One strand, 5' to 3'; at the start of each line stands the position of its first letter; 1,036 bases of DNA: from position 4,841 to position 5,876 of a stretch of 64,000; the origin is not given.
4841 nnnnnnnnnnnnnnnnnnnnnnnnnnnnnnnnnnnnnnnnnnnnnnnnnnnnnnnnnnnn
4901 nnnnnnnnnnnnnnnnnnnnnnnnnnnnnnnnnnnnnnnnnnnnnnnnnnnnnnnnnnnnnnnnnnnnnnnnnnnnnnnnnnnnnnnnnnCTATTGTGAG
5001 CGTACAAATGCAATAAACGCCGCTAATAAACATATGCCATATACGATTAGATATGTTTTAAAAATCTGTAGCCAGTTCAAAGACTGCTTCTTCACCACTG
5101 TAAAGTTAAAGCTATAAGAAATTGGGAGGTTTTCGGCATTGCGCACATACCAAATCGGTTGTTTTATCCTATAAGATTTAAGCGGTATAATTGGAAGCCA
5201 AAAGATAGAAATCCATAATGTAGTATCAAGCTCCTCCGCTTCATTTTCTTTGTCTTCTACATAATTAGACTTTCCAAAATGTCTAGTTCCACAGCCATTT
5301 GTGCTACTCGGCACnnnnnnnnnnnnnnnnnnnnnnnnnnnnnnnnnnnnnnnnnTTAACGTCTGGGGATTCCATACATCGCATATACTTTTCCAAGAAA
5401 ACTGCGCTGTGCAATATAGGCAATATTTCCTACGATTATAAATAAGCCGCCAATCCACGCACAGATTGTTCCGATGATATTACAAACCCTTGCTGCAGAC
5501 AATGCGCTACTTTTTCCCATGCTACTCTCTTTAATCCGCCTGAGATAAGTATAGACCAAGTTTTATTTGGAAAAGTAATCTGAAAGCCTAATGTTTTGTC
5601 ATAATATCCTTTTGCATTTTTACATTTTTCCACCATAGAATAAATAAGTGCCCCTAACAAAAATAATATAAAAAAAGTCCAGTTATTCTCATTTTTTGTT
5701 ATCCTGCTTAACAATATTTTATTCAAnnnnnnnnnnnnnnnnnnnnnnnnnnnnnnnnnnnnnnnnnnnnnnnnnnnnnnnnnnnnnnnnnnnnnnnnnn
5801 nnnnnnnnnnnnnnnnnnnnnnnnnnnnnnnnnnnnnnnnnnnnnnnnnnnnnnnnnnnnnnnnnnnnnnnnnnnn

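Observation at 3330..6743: Island cargo: six-gene minus-strand operon ending in an ECF sigma factor, with a double-Zn-ribbon TM protein and unknown membrane proteins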

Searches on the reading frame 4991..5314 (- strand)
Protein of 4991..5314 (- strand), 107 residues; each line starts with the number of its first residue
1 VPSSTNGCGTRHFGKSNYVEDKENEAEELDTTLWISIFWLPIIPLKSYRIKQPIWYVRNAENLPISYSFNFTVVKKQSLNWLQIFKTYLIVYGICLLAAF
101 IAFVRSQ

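Call 3: search_protein_families(library=pfam, proteins=[window:4991-5314:-], max_evalue=1)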
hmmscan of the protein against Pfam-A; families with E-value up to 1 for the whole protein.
window:4991-5314:- (107 aa): 0 families

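Call 4: search_protein_families(library=ncbifam, proteins=[window:4991-5314:-], max_evalue=1)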
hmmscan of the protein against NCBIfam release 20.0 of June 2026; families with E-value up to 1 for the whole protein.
window:4991-5314:- (107 aa): 1 family
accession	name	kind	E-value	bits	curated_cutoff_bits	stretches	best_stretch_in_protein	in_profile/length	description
NF052229.1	UgtL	equivalog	0.024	14.8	120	1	50-100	10-60/125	regulatory protein UgtL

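Call 30: search_protein_families(library=padloc, proteins=[window:4991-5314:-], max_evalue=1)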
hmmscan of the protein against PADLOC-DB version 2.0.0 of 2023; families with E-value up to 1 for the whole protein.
window:4991-5314:- (107 aa): 0 families

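Call 31: search_protein_families(library=phrogs, proteins=[window:4991-5314:-], max_evalue=1)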
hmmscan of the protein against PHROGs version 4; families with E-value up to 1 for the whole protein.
window:4991-5314:- (107 aa): 1 family
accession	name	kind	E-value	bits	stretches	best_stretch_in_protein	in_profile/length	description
phrog_34972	-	unknown function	0.24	11.9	1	47-104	55-110/223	-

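Call 75: find_related_loci(query=window:4991-5314:-, collection=viral_contigs, flank=8000)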
Query window:4991-5314:- (107 aa) in viral_contigs; peptide patterns used: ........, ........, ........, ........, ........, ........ (x = any residue, [..] = any of these).
11 stretches matched a pattern, but none encodes a relative of the query by tblastn (E <= 1e-3).

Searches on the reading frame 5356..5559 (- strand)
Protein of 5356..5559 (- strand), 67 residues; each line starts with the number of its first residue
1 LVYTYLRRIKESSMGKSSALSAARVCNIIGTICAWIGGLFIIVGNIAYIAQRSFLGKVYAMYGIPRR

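Call 3: search_protein_families(library=pfam, proteins=[window:5356-5559:-], max_evalue=1)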
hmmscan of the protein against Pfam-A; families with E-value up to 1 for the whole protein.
window:5356-5559:- (67 aa): 0 families

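Call 4: search_protein_families(library=ncbifam, proteins=[window:5356-5559:-], max_evalue=1)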
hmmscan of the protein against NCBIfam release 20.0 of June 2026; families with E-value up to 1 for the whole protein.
window:5356-5559:- (67 aa): 1 family
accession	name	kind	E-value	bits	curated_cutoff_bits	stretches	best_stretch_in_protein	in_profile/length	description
NF011179.0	PRK14584.1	equivalog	0.052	13.7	180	1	23-58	14-50/153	poly-beta-1,6-N-acetyl-D-glucosamine biosynthesis protein PgaD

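Call 30: search_protein_families(library=padloc, proteins=[window:5356-5559:-], max_evalue=1)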
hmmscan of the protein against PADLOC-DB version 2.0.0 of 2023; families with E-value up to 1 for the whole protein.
window:5356-5559:- (67 aa): 0 families

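Call 31: search_protein_families(library=phrogs, proteins=[window:5356-5559:-], max_evalue=1)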
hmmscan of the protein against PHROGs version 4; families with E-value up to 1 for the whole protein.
window:5356-5559:- (67 aa): 1 family
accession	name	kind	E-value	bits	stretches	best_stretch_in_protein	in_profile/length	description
phrog_29862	-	unknown function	0.016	16.3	1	6-59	30-81/123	-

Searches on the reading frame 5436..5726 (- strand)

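Call 3: search_protein_families(library=pfam, proteins=[window:5436-5726:-], max_evalue=1)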
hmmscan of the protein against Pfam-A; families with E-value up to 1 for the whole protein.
window:5436-5726:- (96 aa): 1 family
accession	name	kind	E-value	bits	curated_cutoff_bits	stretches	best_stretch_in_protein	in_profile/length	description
PF08011.17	PDDEXK_9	-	0.12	12.8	25.5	1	11-57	1-48/105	PD-(D/E)XK nuclease superfamily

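Call 4: search_protein_families(library=ncbifam, proteins=[window:5436-5726:-], max_evalue=1)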
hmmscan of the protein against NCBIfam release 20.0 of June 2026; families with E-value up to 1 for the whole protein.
window:5436-5726:- (96 aa): 0 families

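Call 30: search_protein_families(library=padloc, proteins=[window:5436-5726:-], max_evalue=1)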
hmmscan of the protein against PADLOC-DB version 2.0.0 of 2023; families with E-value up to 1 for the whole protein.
window:5436-5726:- (96 aa): 0 families

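Call 31: search_protein_families(library=phrogs, proteins=[window:5436-5726:-], max_evalue=1)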
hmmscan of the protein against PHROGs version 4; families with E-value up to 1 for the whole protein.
window:5436-5726:- (96 aa): 3 families
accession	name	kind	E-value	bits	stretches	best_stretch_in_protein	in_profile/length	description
phrog_29567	-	unknown function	0.087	13.8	1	18-32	7-21/54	-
phrog_32245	-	unknown function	0.088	13.8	1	22-42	17-37/37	-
phrog_5978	-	unknown function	0.31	11.1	1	5-47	245-290/364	-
